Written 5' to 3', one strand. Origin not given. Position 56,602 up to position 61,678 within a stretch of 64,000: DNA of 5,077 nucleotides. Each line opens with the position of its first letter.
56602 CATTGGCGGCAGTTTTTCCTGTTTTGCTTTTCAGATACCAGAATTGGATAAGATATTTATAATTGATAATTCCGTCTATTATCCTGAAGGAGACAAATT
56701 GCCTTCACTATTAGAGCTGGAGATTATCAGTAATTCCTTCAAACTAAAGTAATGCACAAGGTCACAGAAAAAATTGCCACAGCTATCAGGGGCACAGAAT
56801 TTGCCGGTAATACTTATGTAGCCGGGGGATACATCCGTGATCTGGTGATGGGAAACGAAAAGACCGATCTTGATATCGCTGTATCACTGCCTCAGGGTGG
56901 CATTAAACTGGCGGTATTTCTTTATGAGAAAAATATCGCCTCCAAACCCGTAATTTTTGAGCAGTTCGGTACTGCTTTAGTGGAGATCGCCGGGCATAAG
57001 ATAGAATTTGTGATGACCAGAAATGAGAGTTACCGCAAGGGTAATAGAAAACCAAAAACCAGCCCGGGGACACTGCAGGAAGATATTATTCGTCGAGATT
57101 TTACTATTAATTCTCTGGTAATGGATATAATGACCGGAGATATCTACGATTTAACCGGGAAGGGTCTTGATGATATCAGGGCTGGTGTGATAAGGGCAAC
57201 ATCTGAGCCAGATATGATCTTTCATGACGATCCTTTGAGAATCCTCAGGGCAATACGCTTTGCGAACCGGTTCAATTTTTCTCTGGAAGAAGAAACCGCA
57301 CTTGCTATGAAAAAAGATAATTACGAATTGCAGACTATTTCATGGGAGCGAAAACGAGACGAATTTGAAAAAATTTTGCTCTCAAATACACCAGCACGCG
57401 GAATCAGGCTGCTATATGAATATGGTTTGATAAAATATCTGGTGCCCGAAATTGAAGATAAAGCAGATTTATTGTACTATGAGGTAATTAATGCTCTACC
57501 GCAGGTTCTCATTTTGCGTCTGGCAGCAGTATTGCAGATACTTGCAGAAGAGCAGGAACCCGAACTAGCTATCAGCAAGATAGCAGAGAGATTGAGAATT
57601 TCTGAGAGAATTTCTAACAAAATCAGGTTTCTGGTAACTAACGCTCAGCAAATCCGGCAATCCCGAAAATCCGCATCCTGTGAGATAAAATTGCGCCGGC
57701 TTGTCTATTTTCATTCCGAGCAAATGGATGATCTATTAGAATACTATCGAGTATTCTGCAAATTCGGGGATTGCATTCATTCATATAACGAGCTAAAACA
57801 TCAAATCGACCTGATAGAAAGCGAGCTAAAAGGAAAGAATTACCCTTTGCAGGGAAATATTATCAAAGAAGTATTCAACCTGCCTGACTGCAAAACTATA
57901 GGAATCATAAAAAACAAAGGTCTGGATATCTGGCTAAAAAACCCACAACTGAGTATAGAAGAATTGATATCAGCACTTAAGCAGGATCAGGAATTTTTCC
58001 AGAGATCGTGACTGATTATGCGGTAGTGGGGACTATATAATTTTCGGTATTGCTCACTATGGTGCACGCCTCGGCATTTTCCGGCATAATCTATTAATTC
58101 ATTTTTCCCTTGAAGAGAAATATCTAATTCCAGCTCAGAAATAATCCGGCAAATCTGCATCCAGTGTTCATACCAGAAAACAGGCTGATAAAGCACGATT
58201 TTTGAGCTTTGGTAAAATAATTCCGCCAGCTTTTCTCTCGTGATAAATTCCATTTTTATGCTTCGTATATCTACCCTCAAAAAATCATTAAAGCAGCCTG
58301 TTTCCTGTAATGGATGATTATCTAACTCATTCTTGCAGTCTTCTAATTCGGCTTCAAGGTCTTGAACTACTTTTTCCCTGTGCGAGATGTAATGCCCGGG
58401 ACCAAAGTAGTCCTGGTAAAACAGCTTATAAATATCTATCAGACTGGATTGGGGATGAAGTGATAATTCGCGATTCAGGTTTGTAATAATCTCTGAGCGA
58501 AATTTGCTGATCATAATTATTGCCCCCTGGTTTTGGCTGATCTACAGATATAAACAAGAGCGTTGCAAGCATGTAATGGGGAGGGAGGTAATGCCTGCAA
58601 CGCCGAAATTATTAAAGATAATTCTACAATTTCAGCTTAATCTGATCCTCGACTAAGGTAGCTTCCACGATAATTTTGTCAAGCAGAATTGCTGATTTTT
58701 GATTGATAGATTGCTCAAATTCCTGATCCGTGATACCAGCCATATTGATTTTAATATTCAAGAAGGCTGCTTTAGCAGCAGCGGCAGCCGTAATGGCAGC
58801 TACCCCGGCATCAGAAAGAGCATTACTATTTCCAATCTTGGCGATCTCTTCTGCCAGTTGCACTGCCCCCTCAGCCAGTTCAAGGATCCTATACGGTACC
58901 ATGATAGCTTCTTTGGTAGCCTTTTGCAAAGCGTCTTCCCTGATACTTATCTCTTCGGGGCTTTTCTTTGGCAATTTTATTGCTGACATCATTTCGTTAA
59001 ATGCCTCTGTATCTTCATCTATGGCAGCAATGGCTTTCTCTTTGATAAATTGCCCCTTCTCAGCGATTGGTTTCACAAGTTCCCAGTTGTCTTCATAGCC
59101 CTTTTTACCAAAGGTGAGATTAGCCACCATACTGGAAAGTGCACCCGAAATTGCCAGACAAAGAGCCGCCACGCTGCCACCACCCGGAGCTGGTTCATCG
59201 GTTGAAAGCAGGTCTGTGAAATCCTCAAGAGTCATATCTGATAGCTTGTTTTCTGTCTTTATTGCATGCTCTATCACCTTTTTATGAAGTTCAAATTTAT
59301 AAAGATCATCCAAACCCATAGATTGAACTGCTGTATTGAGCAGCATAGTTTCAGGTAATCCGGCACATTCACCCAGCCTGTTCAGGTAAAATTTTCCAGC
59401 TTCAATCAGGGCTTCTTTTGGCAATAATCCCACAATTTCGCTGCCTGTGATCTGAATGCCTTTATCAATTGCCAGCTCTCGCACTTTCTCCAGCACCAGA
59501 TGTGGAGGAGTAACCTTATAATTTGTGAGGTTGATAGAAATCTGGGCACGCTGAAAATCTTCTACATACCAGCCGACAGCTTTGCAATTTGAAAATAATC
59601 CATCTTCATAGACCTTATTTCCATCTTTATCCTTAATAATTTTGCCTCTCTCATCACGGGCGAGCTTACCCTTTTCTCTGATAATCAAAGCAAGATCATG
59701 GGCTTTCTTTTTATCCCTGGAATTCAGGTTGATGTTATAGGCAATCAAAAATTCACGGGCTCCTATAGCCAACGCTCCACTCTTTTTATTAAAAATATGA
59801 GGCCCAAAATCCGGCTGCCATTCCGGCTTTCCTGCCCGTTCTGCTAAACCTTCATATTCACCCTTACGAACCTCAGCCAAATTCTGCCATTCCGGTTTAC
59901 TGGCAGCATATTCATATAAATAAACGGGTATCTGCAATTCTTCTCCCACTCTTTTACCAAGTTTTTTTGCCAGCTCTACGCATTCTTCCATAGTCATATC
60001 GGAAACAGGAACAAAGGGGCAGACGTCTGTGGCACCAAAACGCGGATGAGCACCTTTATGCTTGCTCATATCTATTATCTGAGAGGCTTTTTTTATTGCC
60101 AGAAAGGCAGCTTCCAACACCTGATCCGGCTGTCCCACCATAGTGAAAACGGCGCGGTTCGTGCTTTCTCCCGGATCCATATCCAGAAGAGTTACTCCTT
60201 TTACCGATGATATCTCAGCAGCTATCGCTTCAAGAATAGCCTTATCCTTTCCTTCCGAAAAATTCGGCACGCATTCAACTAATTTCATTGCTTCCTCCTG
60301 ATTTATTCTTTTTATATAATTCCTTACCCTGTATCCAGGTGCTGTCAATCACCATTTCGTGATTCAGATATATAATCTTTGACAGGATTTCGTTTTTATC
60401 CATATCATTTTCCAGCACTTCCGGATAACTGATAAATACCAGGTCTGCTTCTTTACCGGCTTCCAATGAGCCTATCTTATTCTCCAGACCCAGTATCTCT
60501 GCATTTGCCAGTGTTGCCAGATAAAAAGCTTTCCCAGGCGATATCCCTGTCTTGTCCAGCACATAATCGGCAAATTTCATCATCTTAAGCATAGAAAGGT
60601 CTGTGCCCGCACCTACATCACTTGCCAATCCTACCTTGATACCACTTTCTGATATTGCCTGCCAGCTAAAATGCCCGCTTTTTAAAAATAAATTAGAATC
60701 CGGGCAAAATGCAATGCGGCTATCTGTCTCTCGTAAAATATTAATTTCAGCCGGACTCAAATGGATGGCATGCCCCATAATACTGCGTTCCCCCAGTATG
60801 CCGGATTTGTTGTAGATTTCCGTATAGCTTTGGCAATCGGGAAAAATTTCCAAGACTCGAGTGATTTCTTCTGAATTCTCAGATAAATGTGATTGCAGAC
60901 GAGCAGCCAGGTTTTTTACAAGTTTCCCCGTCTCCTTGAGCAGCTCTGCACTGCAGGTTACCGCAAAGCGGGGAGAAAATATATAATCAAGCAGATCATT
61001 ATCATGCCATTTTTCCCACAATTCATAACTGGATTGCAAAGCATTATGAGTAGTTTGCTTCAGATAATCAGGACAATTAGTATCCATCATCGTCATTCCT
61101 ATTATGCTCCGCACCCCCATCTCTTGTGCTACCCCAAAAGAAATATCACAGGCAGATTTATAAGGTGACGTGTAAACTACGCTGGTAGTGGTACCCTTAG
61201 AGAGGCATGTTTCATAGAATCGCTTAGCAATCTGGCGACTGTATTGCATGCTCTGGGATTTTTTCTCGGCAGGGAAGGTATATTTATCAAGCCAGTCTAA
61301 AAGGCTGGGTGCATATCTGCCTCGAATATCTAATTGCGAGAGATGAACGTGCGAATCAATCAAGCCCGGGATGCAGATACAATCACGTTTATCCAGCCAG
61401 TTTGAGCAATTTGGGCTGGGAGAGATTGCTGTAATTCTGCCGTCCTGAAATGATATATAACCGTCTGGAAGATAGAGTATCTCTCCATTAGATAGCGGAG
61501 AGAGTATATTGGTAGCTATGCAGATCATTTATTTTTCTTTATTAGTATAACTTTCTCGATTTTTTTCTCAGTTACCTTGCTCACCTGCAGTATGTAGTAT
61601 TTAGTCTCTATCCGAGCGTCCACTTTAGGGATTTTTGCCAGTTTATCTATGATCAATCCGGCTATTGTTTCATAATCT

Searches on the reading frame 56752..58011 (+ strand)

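Call 15: search_protein_families(library=pfam, proteins=[window:56752-58011:+], max_evalue=0.001)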
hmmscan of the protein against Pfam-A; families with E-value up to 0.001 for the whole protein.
window:56752-58011:+ (419 aa): 2 families
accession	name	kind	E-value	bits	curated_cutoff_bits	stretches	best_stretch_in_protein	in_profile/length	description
PF01743.26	PolyA_pol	-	6.6e-25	88.3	23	1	21-148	1-126/126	Poly A polymerase head domain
PF12627.12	PolyA_pol_RNAbd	-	3.5e-18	65.6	22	1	175-235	1-61/64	Probable RNA and SrmB- binding site of polymerase A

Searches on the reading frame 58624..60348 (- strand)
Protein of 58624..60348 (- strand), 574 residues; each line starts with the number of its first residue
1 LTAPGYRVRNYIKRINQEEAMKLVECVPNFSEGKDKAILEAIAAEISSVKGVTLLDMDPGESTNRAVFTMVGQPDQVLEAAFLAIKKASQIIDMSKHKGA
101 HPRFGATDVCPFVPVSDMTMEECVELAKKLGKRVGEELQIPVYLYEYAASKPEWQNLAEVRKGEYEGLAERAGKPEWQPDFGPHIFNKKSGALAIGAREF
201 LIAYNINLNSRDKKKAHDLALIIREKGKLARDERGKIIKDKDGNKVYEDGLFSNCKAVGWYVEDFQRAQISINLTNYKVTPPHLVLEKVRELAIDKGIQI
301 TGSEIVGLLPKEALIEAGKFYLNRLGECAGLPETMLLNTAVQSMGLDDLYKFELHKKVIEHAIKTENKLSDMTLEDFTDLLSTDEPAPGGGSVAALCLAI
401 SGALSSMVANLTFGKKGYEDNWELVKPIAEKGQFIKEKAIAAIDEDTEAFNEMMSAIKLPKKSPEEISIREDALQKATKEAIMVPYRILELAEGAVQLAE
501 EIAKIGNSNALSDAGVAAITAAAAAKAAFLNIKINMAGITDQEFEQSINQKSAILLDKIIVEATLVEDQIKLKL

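Call 40: search_protein_families(library=pfam, proteins=[window:58624-60348:-], max_evalue=0.001)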
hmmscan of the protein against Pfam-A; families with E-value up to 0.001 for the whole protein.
window:58624-60348:- (574 aa): 3 families
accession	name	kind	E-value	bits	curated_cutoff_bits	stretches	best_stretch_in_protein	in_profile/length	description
PF07837.17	FTCD_N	-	8.7e-75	250.7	27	1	23-198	1-176/176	Formiminotransferase domain, N-terminal subdomain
PF04961.17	FTCD_C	-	2.4e-60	203.8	24.5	1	373-551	1-179/182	Formiminotransferase-cyclodeaminase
PF02971.19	FTCD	-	6.7e-49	166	24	1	200-361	1-145/145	Formiminotransferase domain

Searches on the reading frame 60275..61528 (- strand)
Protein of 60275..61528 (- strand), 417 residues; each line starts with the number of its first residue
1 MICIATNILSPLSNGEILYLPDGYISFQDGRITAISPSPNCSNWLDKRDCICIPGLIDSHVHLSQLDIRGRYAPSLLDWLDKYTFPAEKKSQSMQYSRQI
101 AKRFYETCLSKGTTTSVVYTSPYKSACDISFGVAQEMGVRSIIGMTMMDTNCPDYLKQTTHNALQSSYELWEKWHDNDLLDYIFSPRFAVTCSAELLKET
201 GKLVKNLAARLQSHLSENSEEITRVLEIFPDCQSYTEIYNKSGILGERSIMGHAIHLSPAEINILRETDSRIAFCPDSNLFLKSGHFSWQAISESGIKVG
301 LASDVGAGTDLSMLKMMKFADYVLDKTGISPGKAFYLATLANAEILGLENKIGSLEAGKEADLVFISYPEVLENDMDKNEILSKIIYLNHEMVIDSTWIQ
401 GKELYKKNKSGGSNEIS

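Call 40: search_protein_families(library=pfam, proteins=[window:60275-61528:-], max_evalue=0.001)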
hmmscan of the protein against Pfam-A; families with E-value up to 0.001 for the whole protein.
window:60275-61528:- (417 aa): 2 families
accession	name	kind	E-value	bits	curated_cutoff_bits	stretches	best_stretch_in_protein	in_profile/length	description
PF01979.26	Amidohydro_1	-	4.9e-52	177.7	25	1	52-403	2-344/345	Amidohydrolase family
PF07969.17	Amidohydro_3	-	6.2e-12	46.2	29.7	1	285-405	355-472/472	Amidohydrolase family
